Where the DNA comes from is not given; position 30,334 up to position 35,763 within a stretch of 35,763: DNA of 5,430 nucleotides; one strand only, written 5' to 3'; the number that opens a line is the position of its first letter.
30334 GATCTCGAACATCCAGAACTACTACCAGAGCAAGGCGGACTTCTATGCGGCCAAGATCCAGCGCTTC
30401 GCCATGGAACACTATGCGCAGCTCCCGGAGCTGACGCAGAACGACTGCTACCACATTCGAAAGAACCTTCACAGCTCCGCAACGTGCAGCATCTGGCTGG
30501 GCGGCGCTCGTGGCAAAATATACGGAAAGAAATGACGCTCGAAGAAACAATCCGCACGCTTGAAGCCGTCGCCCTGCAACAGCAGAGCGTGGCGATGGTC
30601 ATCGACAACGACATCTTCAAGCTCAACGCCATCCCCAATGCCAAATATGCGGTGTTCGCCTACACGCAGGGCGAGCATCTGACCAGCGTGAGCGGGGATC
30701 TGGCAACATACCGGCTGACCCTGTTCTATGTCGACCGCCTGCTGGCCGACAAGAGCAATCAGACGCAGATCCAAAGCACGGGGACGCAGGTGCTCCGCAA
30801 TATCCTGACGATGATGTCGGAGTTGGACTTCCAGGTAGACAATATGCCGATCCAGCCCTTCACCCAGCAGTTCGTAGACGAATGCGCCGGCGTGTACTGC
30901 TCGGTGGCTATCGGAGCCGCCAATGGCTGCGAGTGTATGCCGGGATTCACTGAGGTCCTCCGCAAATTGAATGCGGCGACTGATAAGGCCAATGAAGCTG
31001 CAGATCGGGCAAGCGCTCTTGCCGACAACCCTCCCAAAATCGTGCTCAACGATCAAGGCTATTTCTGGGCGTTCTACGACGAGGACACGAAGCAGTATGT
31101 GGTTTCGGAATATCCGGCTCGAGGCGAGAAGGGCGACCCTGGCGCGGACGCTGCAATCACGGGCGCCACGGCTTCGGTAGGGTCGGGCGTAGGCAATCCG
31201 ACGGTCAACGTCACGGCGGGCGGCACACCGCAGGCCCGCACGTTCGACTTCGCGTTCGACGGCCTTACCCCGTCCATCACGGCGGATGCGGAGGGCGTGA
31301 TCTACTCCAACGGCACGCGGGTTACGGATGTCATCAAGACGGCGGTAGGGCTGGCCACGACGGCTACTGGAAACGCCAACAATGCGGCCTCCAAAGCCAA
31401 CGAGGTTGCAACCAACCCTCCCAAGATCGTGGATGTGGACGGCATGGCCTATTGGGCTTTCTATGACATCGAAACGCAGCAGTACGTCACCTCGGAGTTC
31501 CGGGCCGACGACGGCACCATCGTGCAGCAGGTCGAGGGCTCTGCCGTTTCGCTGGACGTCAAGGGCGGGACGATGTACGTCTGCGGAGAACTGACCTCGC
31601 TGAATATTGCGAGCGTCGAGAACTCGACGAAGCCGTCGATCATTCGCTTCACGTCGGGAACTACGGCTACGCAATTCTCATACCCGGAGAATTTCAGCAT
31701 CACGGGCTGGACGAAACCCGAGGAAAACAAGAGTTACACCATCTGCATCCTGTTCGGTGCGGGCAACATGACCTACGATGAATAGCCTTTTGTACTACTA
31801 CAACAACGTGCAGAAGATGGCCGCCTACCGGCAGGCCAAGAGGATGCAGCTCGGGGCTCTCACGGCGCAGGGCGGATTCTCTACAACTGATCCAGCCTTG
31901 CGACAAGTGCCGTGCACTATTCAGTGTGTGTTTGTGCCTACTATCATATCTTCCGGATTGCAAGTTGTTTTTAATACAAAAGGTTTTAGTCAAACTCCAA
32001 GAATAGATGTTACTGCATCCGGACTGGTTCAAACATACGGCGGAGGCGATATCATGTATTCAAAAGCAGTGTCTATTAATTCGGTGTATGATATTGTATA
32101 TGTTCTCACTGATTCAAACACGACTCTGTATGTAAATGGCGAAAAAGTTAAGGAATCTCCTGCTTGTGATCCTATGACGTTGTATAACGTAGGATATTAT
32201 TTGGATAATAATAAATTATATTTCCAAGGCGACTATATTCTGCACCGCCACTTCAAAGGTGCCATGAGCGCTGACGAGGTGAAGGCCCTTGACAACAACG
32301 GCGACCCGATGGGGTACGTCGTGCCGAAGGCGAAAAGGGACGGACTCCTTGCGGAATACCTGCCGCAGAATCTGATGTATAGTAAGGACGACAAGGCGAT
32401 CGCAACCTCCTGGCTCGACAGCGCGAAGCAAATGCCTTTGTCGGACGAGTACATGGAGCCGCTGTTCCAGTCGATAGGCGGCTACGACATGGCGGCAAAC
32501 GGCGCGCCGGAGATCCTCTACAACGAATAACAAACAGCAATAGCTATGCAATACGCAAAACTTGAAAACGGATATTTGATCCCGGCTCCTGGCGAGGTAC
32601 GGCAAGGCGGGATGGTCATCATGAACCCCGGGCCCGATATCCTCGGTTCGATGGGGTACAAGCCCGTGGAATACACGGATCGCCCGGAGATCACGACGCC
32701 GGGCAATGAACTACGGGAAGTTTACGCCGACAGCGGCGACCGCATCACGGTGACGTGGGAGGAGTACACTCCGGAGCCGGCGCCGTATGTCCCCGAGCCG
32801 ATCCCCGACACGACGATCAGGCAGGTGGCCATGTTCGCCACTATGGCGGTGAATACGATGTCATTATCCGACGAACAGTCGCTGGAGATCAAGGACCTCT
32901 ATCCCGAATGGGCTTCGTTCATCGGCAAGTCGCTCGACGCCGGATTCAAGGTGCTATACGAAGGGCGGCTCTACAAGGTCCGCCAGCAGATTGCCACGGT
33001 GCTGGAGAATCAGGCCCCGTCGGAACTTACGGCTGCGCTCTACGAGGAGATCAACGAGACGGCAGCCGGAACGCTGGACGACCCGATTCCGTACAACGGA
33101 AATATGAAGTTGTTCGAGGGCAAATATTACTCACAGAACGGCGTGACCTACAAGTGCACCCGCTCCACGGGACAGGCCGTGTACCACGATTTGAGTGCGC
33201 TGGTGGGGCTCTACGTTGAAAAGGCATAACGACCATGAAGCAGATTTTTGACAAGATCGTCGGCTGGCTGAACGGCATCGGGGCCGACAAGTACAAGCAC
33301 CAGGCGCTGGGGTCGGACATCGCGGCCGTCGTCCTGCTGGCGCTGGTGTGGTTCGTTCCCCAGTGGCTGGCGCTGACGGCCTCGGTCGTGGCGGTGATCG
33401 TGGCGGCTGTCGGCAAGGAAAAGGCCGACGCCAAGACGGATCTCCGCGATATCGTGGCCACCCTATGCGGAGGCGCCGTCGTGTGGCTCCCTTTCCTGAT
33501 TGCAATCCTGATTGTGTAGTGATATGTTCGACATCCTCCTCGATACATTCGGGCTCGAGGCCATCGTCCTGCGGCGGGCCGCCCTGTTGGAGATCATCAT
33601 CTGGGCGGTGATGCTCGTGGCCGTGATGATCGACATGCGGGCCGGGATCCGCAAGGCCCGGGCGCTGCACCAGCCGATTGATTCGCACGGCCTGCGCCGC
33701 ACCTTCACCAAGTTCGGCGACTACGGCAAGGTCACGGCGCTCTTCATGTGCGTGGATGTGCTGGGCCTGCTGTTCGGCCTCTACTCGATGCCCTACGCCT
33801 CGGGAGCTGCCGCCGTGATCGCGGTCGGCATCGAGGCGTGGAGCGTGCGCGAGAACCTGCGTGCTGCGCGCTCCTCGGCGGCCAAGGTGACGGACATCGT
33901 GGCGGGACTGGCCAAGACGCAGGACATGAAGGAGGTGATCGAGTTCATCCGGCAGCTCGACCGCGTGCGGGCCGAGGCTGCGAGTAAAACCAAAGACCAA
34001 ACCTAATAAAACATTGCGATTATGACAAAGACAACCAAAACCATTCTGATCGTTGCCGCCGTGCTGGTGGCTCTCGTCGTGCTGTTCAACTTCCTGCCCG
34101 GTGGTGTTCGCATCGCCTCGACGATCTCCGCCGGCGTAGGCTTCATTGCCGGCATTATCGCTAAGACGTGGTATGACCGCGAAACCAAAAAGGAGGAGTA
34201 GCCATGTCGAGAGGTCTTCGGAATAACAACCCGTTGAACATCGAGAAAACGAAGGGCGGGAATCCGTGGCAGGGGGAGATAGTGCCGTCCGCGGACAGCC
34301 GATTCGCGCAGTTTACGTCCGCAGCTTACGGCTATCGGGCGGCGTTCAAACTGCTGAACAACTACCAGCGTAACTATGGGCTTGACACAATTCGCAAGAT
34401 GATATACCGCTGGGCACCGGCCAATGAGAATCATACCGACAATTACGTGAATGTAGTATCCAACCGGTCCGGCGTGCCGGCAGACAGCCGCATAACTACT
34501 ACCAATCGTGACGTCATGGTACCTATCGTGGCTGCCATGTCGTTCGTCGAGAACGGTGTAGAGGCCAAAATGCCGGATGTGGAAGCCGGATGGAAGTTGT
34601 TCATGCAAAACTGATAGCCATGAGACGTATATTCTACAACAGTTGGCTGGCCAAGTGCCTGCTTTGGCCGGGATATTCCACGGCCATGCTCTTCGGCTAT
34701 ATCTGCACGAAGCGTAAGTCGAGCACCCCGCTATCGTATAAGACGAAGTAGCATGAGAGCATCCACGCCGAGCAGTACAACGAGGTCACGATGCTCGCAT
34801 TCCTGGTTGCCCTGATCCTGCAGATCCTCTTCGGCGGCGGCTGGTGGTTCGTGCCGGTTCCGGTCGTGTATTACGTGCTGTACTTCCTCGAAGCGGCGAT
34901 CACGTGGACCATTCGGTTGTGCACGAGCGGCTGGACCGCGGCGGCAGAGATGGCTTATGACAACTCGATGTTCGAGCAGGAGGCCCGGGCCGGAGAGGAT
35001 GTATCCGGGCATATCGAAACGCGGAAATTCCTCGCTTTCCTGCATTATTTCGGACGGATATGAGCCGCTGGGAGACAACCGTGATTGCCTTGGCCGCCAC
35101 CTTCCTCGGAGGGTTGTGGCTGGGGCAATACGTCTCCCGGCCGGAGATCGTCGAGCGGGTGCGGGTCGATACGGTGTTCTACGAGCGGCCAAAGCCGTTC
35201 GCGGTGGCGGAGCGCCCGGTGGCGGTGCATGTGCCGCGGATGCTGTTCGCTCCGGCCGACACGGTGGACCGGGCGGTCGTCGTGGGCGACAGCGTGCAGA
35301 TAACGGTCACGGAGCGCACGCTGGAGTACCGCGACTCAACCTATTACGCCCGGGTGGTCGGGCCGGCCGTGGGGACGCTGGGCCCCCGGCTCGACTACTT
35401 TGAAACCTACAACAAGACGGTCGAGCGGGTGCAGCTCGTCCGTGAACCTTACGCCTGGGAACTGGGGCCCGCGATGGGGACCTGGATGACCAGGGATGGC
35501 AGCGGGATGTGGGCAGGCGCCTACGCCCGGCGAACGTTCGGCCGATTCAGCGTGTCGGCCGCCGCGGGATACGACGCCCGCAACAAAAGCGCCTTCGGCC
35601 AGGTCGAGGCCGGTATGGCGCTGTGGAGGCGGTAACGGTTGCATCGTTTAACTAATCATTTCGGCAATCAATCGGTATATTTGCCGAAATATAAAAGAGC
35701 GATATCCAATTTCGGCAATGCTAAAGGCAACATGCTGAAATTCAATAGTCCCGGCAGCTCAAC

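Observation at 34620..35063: Single in-frame TAG immediately before an HExxH motif in a lysis-cassette membrane protein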

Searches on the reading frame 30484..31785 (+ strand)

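Call 25: search_protein_families(library=phrogs, proteins=[window:30484-31785:+], max_evalue=0.00001)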
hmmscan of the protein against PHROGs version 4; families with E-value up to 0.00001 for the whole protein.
window:30484-31785:+ (433 aa): 1 family
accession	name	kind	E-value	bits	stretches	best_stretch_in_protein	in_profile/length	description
phrog_32779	-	unknown function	3.3e-10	40.2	1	212-263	454-505/555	-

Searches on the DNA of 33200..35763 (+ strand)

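Call 10: search_dna_similar(query=window:33200-35763:+, collection=phages, mode=distant, max_rows=20)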
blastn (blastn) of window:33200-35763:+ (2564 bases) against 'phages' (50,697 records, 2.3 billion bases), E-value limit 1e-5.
Records with a match: 2; places in all: 2; records where one place covers at least 80% of the query: 0.
Best place of each record, by identity: 80-90% 1; 60-80% 1.
By first word of the organism name: Bacteroides 1; Citrobacter 1.
By host as written in the record: Bacteroides fragilis BL19 1; Citrobacter rodentium DBS100 1.
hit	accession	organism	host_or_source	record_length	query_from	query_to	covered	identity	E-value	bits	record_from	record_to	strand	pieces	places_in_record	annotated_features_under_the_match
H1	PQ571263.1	Bacteroides phage BF1-TP2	Bacteroides fragilis BL19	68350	1173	1399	9%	69.0%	2e-14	89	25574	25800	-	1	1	endolysin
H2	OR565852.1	Citrobacter phage phiNP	Citrobacter rodentium DBS100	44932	1160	1231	3%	81.9%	2e-9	73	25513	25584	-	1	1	hypothetical protein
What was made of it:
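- Tried and rejected: blastn of the lysis region against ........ phages gave only short endolysin matches (call 10).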

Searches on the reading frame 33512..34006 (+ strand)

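Call 7: search_protein_families(library=pfam, proteins=[window:33512-34006:+], max_evalue=1)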
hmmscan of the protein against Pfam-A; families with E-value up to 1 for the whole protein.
window:33512-34006:+ (164 aa): 1 family
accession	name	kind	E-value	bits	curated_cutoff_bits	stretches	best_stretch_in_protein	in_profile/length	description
PF14995.11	TMEM107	-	0.06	14.1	26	1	25-97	6-75/123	Transmembrane protein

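Call 8: search_protein_families(library=phrogs, proteins=[window:33512-34006:+], max_evalue=0.01)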
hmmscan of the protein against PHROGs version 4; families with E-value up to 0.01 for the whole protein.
window:33512-34006:+ (164 aa): 1 family
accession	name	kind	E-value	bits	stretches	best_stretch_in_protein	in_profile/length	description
phrog_20732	-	unknown function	2.1e-06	28.9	1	20-117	6-111/157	-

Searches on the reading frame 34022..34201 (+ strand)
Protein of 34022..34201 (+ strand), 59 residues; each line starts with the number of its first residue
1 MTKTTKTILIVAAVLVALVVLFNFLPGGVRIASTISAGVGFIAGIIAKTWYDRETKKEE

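Call 7: search_protein_families(library=pfam, proteins=[window:34022-34201:+], max_evalue=1)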
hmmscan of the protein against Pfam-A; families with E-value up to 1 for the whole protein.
window:34022-34201:+ (59 aa): 4 families
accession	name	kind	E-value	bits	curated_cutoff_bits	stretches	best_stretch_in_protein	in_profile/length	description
PF13786.12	DUF4179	-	0.036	14.9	30.1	1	6-57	3-55/94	Domain of unknown function (DUF4179)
PF14494.11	DUF4436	-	0.072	12.9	23.2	1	11-45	205-239/255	Domain of unknown function (DUF4436)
PF14015.11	DUF4231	-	0.11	13.4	24.7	1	2-47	17-59/103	Protein of unknown function (DUF4231)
PF23815.1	DUF7186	-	0.37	11.1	27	0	1-20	1-20/39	Family of unknown function (DUF7186)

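Call 8: search_protein_families(library=phrogs, proteins=[window:34022-34201:+], max_evalue=0.01)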
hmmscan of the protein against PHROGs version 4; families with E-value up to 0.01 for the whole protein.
window:34022-34201:+ (59 aa): 1 family
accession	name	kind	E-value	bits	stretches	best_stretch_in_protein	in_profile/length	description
phrog_9343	-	unknown function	0.0087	17.2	1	7-50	7-49/80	-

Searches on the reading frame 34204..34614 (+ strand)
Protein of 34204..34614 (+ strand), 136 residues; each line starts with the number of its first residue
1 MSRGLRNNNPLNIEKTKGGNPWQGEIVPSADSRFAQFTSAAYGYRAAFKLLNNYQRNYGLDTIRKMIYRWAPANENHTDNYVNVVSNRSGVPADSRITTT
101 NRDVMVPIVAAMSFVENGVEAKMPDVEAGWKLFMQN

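Call 7: search_protein_families(library=pfam, proteins=[window:34204-34614:+], max_evalue=1)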
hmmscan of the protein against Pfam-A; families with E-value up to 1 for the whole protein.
window:34204-34614:+ (136 aa): 0 families

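Call 8: search_protein_families(library=phrogs, proteins=[window:34204-34614:+], max_evalue=0.01)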
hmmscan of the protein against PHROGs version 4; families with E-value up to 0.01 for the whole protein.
window:34204-34614:+ (136 aa): 5 families
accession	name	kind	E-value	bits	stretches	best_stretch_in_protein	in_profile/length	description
phrog_873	-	head and packaging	3e-47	162.6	1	2-132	355-486/1277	endolysin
phrog_2276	-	tail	1e-16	61.8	1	2-124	490-604/673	tail length tape measure protein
phrog_7694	-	unknown function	1.6e-10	41.4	1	2-126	504-625/675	-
phrog_7182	-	other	1.6e-10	40.9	1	30-119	686-782/1228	tail injection transglycosylase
phrog_992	-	head and packaging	4.1e-10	39.9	1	4-103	166-260/764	head protein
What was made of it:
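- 34204..34614 (+): Endolysin (phrog_873 type), immediately upstream. Call 8 (E=3e-47).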

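Call 17: find_encoding_contigs(protein=window:34204-34614:+, flank=3000, max_places=10)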
Protein window:34204-34614:+ (136 aa): 24 contigs read that carry it; 10 places shown.
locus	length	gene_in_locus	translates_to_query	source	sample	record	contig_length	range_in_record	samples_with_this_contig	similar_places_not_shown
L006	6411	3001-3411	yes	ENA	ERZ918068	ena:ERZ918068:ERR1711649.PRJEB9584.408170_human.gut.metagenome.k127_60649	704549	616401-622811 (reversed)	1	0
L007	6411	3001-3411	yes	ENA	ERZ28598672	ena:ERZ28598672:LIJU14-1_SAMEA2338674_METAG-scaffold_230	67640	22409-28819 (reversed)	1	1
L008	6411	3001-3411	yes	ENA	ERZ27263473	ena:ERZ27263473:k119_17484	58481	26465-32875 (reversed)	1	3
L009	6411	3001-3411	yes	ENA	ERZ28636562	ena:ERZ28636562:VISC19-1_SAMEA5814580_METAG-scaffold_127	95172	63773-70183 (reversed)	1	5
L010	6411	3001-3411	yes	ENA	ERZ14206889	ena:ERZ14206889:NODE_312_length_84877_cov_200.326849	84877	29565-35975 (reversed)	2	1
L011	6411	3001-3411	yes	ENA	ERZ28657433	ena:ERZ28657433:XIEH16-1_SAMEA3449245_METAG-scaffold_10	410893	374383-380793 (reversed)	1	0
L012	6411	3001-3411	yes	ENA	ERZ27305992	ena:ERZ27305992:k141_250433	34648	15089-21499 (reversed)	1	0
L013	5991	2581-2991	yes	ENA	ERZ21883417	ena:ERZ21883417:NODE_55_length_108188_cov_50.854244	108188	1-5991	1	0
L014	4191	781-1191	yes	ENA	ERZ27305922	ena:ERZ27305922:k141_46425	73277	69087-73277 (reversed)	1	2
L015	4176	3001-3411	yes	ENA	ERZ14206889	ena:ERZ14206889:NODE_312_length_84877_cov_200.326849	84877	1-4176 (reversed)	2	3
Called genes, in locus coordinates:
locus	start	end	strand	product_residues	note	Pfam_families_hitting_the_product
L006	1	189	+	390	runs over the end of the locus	-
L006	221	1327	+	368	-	-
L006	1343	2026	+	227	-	-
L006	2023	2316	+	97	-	-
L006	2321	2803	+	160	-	-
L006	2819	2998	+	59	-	-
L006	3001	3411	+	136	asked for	-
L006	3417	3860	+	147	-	-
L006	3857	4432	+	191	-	PF20647:DUF6808 (weak)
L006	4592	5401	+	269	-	PF02086:MethyltransfD12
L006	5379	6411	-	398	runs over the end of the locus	PF17293:Arm-DNA-bind_5, PF13102:Phage_int_SAM_5, PF00589:Phage_integrase (weak)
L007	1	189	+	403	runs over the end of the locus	PF01391:Collagen (weak)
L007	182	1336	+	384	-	-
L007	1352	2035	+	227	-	-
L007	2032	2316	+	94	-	-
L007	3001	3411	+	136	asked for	-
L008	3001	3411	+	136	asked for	-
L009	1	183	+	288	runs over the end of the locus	-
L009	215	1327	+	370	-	PF13385:Laminin_G_3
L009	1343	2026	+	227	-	-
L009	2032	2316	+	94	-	-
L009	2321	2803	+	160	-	-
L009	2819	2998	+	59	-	-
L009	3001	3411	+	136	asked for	-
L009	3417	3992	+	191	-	PF20647:DUF6808 (weak)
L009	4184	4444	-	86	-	PF04226:Transgly_assoc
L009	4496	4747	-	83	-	PF12637:TSCPD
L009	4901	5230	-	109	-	PF02699:YajC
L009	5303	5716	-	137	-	PF07610:DUF1573, PF22544:HYDIN_VesB_CFA65-like_Ig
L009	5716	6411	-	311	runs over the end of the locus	PF01029:NusB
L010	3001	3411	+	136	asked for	-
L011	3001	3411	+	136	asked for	-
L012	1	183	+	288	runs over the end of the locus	-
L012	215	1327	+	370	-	PF13385:Laminin_G_3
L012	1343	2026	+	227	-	-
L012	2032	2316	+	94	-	-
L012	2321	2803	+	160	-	-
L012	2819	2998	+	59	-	-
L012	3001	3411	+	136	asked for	-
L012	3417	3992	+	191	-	PF20647:DUF6808 (weak)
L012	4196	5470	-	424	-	PF13102:Phage_int_SAM_5 (weak), PF00589:Phage_integrase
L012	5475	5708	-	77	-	-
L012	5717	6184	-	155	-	-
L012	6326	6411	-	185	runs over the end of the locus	PF00226:DnaJ, PF20990:DUF2207_C (weak)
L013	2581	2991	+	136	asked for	-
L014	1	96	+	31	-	?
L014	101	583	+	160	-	-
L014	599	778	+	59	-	-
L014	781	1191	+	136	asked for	-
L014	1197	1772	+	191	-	PF20647:DUF6808 (weak)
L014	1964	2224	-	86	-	PF04226:Transgly_assoc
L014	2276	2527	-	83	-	PF12637:TSCPD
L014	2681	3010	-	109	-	PF02699:YajC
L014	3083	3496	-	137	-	PF07610:DUF1573, PF22544:HYDIN_VesB_CFA65-like_Ig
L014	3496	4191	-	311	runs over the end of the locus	PF01029:NusB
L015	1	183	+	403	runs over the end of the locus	PF01391:Collagen (weak)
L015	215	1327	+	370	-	PF13385:Laminin_G_3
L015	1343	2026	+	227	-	-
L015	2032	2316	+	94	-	-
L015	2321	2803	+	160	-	-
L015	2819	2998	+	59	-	-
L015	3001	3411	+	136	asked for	-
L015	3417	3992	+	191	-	PF20647:DUF6808 (weak)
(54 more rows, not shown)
